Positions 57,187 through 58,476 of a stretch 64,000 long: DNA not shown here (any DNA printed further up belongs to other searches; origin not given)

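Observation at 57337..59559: HerA/VirB4-superfamily ATPase lacking TM segments and lacking any adjacent nuclease/secretion partners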

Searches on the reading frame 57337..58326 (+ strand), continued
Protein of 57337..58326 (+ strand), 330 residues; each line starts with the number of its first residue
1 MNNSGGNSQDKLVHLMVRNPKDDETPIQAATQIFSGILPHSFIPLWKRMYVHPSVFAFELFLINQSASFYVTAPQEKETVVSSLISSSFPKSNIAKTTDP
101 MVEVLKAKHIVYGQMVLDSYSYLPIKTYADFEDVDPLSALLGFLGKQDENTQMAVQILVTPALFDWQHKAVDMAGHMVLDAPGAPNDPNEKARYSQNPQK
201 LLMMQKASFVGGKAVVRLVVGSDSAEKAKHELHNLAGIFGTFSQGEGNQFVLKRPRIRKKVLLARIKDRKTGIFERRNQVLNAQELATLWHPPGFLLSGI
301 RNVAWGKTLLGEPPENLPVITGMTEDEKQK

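Call 67: search_dna_similar(query=window:57337-58326:+, collection=plasmids, mode=protein, max_evalue=1, max_rows=15)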
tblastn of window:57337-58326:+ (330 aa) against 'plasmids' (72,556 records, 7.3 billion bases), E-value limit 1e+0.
Records with a match: 2; places in all: 2; records where one place covers at least 80% of the query: 1.
Best place of each record, by identity: <60% 2.
By first word of the organism name: Pontibacillus 1; Priestia 1.
By predicted mobility (MOB-suite, as given by PLSDB): non-mobilizable 2.
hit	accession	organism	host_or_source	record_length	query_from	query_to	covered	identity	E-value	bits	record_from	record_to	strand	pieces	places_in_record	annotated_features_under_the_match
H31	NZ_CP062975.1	Pontibacillus sp. ALD_SL1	mangrove mud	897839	8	294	87%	24.6%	1e-3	49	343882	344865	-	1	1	hypothetical protein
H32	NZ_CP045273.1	Priestia megaterium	pure culture,Paper surface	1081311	2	170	51%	24.0%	6e-3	46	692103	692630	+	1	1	none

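Call 73: get_annotated_region(hit=H31, flank=9000)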
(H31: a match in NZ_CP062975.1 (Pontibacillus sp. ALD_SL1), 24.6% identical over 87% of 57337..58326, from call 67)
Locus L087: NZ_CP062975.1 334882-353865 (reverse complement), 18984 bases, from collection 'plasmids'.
description: Pontibacillus sp. ALD_SL1 plasmid unnamed, complete sequence
organism: Pontibacillus sp. ALD_SL1 (NCBI taxid 2777185)
taxonomy: Bacteria; Bacillota; Bacilli; Bacillales; Bacillaceae; Pontibacillus; Pontibacillus sp. ALD SL1
host: -; source: mangrove mud; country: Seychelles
typing (MOB-suite, as given by PLSDB): non-mobilizable
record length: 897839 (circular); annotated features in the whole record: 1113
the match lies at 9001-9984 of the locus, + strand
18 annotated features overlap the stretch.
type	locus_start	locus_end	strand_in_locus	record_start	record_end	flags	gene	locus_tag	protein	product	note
CDS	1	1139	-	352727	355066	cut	-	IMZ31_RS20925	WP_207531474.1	hypothetical protein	-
CDS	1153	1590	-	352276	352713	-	-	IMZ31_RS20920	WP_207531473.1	hypothetical protein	-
CDS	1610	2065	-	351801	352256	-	-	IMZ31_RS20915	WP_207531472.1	Mbov_0395 family pilin-like conjugal transfer protein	-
CDS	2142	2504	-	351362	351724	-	-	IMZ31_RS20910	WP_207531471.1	hypothetical protein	-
CDS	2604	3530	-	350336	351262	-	-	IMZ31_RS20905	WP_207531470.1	hypothetical protein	-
CDS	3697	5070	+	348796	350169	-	-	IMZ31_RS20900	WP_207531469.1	hypothetical protein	-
CDS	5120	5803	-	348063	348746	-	-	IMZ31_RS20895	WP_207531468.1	chemotaxis protein CheW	GO:0006935 - chemotaxis [Evidence IEA]; GO:0007165 - signal transduction [Evidence IEA]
CDS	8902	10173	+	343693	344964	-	-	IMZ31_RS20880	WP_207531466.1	hypothetical protein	-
CDS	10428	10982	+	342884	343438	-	-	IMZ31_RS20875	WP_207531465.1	hypothetical protein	-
CDS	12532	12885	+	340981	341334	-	-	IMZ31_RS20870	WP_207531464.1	hypothetical protein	-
CDS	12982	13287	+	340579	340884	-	-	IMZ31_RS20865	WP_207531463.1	hypothetical protein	-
CDS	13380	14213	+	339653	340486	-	-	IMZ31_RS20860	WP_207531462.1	sigma factor-like helix-turn-helix DNA-binding protein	GO:0006352 - DNA-templated transcription initiation [Evidence IEA]; GO:0006355 - regulation of DNA-templated ...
CDS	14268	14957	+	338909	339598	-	-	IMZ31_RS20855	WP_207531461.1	JAB domain-containing protein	-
CDS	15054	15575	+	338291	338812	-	-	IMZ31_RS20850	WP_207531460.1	hypothetical protein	-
CDS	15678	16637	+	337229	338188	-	-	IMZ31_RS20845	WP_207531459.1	GGDEF domain-containing protein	-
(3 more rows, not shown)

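Call 82: fold_search(model_id=the predicted structure, library=pdb)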
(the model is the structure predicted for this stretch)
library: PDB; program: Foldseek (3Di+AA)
matches with E <= 10: 1026; with E <= 0.001: 6
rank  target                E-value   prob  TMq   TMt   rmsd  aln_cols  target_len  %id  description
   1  7o42_A                2.3e-06  1.00  0.47  0.19   7.6       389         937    8  TrwK/VirB4unbound trimer of dimers complex (with Hcp1) from the R388 type IV secretion system determined by cryo-EM. (released 2022-06-22)
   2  8rtb_B                1.2e-05  1.00  0.47  0.26   7.4       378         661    9  Extended inner membrane complex (IMC) protomer structure (TrwM/VirB3-TrwK/VirB4-TrwI/VirB6-TrwG/VirB8-TrwE/VirB10) fro (released 2024-06-19)
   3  7o43_A                1.8e-05  1.00  0.44  0.22   8.5       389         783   10  TrwK/VirB4unbound dimer complex from R388 type IV secretion system determined by cryo-EM. (released 2022-06-22)
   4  8rtd_P                2.3e-05  1.00  0.46  0.23   8.5       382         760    9  Stalk-Arches-IMC structure from the fully-assembled R388 type IV secretion system determined by cryo-EM. (released 2024-06-19)
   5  8rtd_V                2.5e-05  1.00  0.47  0.24   8.2       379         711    9  Stalk-Arches-IMC structure from the fully-assembled R388 type IV secretion system determined by cryo-EM. (released 2024-06-19)
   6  7o41_B                6.1e-05  1.00  0.47  0.25   8.0       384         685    8  Hexameric composite model of the Inner Membrane Complex (IMC) with the Arches from the fully-assembled R388 type IV se (released 2022-06-22)
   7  7o41_A                3.1e-03  0.92  0.35  0.18  10.3       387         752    8  Hexameric composite model of the Inner Membrane Complex (IMC) with the Arches from the fully-assembled R388 type IV se (released 2022-06-22)
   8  7wlv_E                3.3e-03  0.35  0.16  0.06  20.4       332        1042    8  Crystal Structure of the Multidrug effulx transporter BpeF from Burkholderia pseudomallei. (released 2023-07-19)
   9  8f3e_A                3.3e-03  0.28  0.16  0.06  20.5       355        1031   13  Trimer of aminoglycoside efflux pump AcrD (released 2022-12-28)
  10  2y3s_B                3.5e-03  0.90  0.30  0.22   9.0       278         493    8  Structure of the tirandamycine-bound FAD-dependent tirandamycin oxidase TamL in C2 space group (released 2011-06-29)
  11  4c98                  3.5e-03  0.21  0.14  0.17  17.6       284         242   10  Thermus thermophilus Cas6 (TTHB231) (released 2013-11-06)
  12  7b8s_B                3.5e-03  0.18  0.13  0.08  20.1       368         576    8  Fusidic acid bound structure of bacterial efflux pump. (released 2021-10-20)
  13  5ens_C                3.7e-03  0.20  0.14  0.09  20.4       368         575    6  Rhodamine bound structure of bacterial efflux pump. (released 2016-04-06)
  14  5en5_B                4.0e-03  0.18  0.13  0.08  20.0       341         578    9  Apo structure of bacterial efflux pump. (released 2016-04-06)
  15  2ipi_A                4.2e-03  0.93  0.29  0.21  12.2       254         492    7  Crystal Structure of Aclacinomycin Oxidoreductase (released 2007-01-23)
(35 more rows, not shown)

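Call 93: find_encoding_contigs(protein=P0153, flank=10000, max_places=2)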
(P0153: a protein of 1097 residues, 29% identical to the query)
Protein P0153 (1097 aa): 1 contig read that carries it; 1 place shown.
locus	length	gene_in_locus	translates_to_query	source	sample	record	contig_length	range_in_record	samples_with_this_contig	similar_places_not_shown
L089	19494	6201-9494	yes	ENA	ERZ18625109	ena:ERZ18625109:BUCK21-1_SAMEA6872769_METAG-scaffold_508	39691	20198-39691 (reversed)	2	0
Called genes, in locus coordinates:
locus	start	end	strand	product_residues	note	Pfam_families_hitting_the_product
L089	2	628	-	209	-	?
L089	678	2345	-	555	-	PF12229:PG_binding_4, PF04294:VanW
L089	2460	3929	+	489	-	PF13531:SBP_bac_11 (faint), PF01547:SBP_bac_1, PF13416:SBP_bac_8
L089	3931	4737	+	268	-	-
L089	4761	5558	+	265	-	PF02096:60KD_IMP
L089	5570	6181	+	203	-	PF01145:Band_7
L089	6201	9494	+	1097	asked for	PF26449:DUF8128, PF00293:NUDIX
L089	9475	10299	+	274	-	PF23334:VWC2L_2nd (weak), PF25028:FnI_RECK (faint), PF05375:Pacifastin_I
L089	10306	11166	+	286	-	-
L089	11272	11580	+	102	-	PF00166:Cpn10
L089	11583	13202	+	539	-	PF00118:Cpn60_TCP1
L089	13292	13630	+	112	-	-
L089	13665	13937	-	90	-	-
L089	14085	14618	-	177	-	PF01551:Peptidase_M23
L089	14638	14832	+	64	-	-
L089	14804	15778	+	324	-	PF00162:PGK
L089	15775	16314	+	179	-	PF13527:Acetyltransf_9, PF13508:Acetyltransf_7 (weak)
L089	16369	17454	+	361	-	PF00044:Gp_dh_N, PF02800:Gp_dh_C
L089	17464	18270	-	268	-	PF14528:LAGLIDADG_3 (weak)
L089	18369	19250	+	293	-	PF08308:PEGA, PF08239:SH3_3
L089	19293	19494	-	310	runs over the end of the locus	PF01040:UbiA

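Call 94: find_encoding_contigs(protein=P0126, flank=10000, max_places=2)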
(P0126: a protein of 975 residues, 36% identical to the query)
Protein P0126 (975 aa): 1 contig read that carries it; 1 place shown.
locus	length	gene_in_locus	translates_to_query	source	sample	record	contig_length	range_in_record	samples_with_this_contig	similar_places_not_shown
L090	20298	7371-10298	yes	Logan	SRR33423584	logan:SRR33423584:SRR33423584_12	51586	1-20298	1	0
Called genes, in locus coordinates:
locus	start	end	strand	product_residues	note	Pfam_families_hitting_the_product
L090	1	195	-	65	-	?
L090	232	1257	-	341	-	PF00814:TsaD, PF22521:HypF_C_2 (weak)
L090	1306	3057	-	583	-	PF12229:PG_binding_4, PF04294:VanW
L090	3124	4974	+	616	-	PF01547:SBP_bac_1, PF13416:SBP_bac_8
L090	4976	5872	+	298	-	-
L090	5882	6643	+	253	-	PF02096:60KD_IMP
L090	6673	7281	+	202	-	PF01145:Band_7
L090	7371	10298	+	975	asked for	PF26449:DUF8128, PF01935:DUF87 (weak), PF00575:S1, PF23459:S1_RRP5 (weak)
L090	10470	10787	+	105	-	PF00166:Cpn10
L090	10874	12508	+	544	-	PF00118:Cpn60_TCP1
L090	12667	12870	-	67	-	-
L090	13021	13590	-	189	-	PF01551:Peptidase_M23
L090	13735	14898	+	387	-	PF00162:PGK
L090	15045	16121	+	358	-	PF00044:Gp_dh_N, PF02800:Gp_dh_C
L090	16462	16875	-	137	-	PF00011:HSP20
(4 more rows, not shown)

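Call 95: find_encoding_contigs(protein=P0232, flank=10000, max_places=1)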
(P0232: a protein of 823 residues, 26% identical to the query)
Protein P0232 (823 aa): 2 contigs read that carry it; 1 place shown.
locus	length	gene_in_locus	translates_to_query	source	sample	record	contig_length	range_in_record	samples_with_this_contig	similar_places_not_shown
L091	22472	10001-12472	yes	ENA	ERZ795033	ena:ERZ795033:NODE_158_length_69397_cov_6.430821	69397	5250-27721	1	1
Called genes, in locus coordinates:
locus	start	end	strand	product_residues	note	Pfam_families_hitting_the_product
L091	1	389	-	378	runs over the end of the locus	PF00712:DNA_pol3_beta, PF02767:DNA_pol3_beta_2, PF02768:DNA_pol3_beta_3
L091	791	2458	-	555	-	PF00133:tRNA-synt_1, PF01406:tRNA-synt_1e (weak), PF09334:tRNA-synt_1g, PF01406:tRNA-synt_1e (weak), PF01921:tRNA-synt_1f, PF19303:Anticodon_3 (faint)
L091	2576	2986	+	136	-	PF18895:T4SS_pilin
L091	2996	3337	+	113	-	-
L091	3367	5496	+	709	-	PF08486:SpoIID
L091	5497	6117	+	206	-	-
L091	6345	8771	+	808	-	-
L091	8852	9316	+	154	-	PF01668:SmpB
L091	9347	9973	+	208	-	-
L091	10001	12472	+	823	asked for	PF18895:T4SS_pilin (faint), PF26449:DUF8128, PF01935:DUF87 (weak), PF10412:TrwB_AAD_bind, PF02534:T4SS-DNA_transf (weak), PF12696:TraG-D_C (weak)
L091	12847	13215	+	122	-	-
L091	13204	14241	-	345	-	PF01368:DHH, PF02272:DHHA1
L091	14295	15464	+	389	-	PF00534:Glycos_transf_1, PF13692:Glyco_trans_1_4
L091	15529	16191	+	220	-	-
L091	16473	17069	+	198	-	PF00300:His_Phos_1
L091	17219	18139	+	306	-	PF00535:Glycos_transf_2, PF10111:Glyco_tranf_2_2 (weak), PF13641:Glyco_tranf_2_3 (weak)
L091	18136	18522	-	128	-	PF07883:Cupin_2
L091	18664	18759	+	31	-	-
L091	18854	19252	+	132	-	-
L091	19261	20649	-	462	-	-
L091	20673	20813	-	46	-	-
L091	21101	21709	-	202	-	-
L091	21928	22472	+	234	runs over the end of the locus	PF01479:S4 (weak), PF00849:PseudoU_synth_2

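Call 96: find_encoding_contigs(protein=P0142, flank=10000, max_places=1)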
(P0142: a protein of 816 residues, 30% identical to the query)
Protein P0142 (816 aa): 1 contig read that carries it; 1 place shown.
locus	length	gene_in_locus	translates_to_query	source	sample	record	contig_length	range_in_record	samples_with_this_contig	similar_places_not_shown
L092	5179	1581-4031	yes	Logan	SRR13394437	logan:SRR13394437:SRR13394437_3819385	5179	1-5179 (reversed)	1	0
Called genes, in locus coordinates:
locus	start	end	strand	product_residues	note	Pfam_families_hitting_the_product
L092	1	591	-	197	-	?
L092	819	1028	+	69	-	-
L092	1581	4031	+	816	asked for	PF26449:DUF8128, PF01935:DUF87 (weak), PF10412:TrwB_AAD_bind, PF12696:TraG-D_C (weak)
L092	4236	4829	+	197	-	-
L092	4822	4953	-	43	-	-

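Call 97: find_encoding_contigs(protein=P0152, flank=10000, max_places=1)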
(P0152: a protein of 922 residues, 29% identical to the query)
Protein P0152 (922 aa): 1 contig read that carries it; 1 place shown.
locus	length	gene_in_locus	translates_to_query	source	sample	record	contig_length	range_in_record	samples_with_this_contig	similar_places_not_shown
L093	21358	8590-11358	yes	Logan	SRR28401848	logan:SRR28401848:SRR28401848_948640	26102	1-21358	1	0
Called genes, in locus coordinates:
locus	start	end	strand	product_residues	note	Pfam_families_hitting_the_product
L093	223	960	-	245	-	PF14014:DUF4230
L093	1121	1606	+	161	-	-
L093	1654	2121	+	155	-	-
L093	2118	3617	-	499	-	-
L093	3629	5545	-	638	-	PF00009:GTP_EFTU, PF00679:EFG_C, PF06421:LepA_C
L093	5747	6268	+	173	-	-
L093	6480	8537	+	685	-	PF04932:Wzy_C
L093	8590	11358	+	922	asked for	PF01935:DUF87 (weak), PF10412:TrwB_AAD_bind, PF12696:TraG-D_C (weak)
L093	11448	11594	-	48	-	-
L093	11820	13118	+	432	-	PF00486:Trans_reg_C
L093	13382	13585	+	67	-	-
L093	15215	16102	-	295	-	PF00483:NTP_transferase, PF12804:NTP_transf_3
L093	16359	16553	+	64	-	PF00584:SecE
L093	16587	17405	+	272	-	PF02357:NusG, PF00467:KOW (weak)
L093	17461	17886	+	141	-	PF03946:Ribosomal_L11_N, PF00298:Ribosomal_L11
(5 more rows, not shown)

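Call 98: search_protein_families(library=pfam, proteins=[L091:6345-8768:+, L091:2996-3334:+, L091:5497-6114:+, L091:9347-9970:+, L091:12847-13212:+, L091:2576-2983:+, L089:3931-4734:+, L089:10306-11163:+], max_evalue=0.01)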
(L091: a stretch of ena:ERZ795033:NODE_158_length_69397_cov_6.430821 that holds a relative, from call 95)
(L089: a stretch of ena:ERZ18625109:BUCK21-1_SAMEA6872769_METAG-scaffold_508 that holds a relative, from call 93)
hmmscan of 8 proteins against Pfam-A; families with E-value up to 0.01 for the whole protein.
L091:6345-8768:+ (808 aa): 0 families

L091:2996-3334:+ (113 aa): 1 family
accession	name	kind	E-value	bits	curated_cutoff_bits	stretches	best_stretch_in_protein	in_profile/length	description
PF18895.5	T4SS_pilin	-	0.0011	19.5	26.6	1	32-95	8-69/71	Type IV secretion system pilin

L091:5497-6114:+ (206 aa): 1 family
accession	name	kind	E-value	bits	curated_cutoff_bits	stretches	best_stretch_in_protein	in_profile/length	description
PF03703.20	bPH_2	-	0.00067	20.3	22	1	137-192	23-78/78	Bacterial PH domain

L091:9347-9970:+ (208 aa): 0 families

L091:12847-13212:+ (122 aa): 3 families
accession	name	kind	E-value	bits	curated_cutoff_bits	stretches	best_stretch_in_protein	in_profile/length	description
PF13828.11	DUF4190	-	4.9e-09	36.3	35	1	50-109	2-61/62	Domain of unknown function (DUF4190)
PF06687.17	SUR7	-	3e-05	24.2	29.6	1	43-116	106-162/201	SUR7/PalI family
PF04893.22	Yip1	-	0.00096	19.5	28.6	1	26-107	94-171/173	Yip1 domain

L091:2576-2983:+ (136 aa): 8 families
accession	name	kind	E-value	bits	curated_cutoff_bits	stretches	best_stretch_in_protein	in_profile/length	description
PF18895.5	T4SS_pilin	-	1.4e-09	38.3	26.6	1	38-108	2-71/71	Type IV secretion system pilin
PF01769.21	MgtE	-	0.00016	22.3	27.6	1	12-119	12-105/125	Divalent cation transporter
PF11683.13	DUF3278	-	0.00048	20.7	26.6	1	33-109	55-128/130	Protein of unknown function (DUF3278)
PF06570.16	DUF1129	-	0.002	18.2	29.1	1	31-109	101-171/207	Protein of unknown function (DUF1129)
PF01699.29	Na_Ca_ex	-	0.0029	18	24.9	1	9-111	36-125/151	Sodium/calcium exchanger protein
PF04956.18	TrbC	-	0.0041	17.8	27.9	1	8-108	14-98/98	TrbC/VIRB2 pilin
PF00001.26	7tm_1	-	0.0051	16.8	30.5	1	41-111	149-224/260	7 transmembrane receptor (rhodopsin family)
PF06157.16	DUF973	-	0.0072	15.9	26.4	1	36-113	90-158/309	Protein of unknown function (DUF973)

L089:3931-4734:+ (268 aa): 1 family
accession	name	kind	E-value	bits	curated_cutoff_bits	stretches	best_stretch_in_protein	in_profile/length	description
PF18765.7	Polbeta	-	0.002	18.7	26.9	1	71-112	1-42/93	Polymerase beta, Nucleotidyltransferase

L089:10306-11163:+ (286 aa): 1 family
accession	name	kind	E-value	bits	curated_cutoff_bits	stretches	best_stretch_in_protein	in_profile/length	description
PF18933.6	PsbP_2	-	6.4e-05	23.5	27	1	63-121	25-87/184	PsbP-like protein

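Call 101: find_encoding_contigs(protein=P0207, flank=10000, max_places=1)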
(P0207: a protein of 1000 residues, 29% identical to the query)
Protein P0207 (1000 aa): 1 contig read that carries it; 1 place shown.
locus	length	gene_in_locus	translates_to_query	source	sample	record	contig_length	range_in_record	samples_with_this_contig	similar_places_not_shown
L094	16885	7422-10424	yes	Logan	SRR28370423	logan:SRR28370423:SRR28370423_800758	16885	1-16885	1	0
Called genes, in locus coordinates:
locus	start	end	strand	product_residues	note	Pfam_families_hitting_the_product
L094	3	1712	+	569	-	?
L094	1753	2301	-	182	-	PF02677:QueH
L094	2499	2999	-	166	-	PF05685:Uma2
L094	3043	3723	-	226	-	PF24367:DUF7523 (weak)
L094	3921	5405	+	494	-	-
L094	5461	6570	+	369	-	PF00149:Metallophos, PF12850:Metallophos_2 (weak)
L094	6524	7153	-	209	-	-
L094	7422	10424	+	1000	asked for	PF26449:DUF8128, PF02534:T4SS-DNA_transf (faint), PF10412:TrwB_AAD_bind (faint)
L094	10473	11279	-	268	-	-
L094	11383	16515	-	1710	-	PF19590:TrbL_3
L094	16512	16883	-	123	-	?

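Call 102: find_encoding_contigs(protein=P0176, flank=10000, max_places=1)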
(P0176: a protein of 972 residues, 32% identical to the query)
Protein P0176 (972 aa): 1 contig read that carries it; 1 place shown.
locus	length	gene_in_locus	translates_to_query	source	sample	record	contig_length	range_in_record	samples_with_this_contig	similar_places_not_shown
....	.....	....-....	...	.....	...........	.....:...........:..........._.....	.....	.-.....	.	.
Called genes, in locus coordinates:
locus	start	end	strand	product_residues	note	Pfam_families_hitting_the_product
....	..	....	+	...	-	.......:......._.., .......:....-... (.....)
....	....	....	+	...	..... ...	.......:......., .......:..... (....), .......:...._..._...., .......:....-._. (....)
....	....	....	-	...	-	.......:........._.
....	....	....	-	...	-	-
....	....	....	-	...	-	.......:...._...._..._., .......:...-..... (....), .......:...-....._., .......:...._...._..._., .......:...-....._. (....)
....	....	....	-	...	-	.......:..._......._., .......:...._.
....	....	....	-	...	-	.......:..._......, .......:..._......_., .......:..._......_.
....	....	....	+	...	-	-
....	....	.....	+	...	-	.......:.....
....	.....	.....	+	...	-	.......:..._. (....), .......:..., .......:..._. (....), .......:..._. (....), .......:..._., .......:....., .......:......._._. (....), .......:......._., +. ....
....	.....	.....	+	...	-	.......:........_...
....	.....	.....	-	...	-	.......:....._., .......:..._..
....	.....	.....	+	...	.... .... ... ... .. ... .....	-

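Call 103: find_encoding_contigs(protein=P0243, flank=10000, max_places=1)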
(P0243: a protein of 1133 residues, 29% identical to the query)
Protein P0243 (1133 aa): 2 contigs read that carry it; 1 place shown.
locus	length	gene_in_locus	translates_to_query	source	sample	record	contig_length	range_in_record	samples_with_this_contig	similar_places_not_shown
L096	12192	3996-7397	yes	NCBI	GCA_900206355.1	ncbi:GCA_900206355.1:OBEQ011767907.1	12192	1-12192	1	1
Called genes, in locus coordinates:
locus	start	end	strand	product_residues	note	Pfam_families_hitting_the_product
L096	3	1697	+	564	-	?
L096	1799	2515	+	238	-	-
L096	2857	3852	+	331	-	PF04545:Sigma70_r4, PF05066:HARE-HTH (weak)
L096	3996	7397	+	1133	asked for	PF26449:DUF8128, PF02534:T4SS-DNA_transf (faint), PF10412:TrwB_AAD_bind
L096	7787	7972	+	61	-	-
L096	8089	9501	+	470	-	-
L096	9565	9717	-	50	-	-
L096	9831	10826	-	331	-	PF02355:SecD_SecF_C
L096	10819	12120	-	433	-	PF21760:SecD_1st, PF22599:SecDF_P1_head, PF02355:SecD_SecF_C, PF03176:MMPL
